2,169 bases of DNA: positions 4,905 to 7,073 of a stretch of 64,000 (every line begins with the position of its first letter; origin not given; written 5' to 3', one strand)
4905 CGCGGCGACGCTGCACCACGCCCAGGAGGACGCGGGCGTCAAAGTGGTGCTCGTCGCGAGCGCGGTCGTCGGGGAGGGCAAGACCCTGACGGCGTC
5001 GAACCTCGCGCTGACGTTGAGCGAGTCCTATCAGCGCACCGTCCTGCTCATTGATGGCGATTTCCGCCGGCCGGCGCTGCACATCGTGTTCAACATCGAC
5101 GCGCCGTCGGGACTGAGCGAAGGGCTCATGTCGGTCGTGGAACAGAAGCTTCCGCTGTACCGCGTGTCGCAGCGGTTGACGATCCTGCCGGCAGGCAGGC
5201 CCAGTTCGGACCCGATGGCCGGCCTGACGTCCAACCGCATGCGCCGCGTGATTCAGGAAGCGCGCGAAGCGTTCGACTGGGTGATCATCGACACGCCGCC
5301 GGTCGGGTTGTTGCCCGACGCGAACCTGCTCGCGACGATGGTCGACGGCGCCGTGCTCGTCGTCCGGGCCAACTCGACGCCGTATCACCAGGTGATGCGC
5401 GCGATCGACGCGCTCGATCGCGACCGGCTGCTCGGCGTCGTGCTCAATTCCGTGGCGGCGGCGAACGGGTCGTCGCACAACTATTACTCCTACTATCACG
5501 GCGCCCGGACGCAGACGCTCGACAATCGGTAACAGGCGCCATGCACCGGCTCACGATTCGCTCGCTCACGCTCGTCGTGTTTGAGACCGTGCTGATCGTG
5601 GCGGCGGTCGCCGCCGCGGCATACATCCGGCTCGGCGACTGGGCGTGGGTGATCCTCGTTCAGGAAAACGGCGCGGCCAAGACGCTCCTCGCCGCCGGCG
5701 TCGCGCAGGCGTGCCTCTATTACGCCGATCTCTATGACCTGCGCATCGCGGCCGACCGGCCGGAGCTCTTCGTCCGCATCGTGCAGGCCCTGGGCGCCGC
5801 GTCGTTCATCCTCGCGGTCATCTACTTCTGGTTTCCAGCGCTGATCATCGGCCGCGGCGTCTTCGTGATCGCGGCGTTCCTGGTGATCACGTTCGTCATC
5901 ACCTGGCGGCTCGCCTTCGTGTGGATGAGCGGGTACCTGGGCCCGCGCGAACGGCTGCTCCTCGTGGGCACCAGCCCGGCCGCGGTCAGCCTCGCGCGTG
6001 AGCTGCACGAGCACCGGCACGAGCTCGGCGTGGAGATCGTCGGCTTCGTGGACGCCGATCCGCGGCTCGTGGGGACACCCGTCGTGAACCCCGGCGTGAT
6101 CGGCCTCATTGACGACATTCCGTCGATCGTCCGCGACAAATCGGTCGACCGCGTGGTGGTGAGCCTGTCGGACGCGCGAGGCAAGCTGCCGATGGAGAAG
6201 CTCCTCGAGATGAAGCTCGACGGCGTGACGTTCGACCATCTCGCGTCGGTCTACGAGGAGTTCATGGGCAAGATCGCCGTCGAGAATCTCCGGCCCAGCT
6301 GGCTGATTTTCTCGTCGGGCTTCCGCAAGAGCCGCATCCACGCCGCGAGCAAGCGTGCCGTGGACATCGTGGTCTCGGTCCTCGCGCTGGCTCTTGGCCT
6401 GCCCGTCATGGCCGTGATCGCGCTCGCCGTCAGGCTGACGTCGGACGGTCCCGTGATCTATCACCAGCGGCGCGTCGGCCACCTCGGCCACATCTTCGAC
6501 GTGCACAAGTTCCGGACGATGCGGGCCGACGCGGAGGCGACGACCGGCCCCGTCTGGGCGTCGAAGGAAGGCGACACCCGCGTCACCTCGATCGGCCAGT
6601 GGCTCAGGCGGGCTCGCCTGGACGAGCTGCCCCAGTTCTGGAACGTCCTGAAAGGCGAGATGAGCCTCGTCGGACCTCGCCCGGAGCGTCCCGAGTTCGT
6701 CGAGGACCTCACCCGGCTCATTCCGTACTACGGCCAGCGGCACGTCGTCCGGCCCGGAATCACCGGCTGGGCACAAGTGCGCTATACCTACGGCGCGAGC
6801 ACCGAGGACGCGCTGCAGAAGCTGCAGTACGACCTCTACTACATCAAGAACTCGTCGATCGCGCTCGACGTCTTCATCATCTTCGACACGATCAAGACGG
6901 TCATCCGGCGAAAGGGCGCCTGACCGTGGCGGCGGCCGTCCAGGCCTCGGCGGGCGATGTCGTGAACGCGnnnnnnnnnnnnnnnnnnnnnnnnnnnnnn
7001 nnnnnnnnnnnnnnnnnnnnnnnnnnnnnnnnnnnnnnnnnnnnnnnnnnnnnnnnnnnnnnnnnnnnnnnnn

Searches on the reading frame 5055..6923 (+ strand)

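Call 51: search_protein_families(library=pfam, proteins=[window:5055-6923:+], max_evalue=0.00001)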
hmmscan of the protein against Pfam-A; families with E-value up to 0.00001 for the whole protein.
window:5055-6923:+ (622 aa): 2 families
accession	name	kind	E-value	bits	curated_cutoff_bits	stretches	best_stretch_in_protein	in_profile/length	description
PF02397.22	Bac_transf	-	3.3e-65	219.4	27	1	433-617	1-178/179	Bacterial sugar transferase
PF13727.12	CoA_binding_3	-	1.4e-08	35.4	25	1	224-372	3-150/175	CoA-binding domain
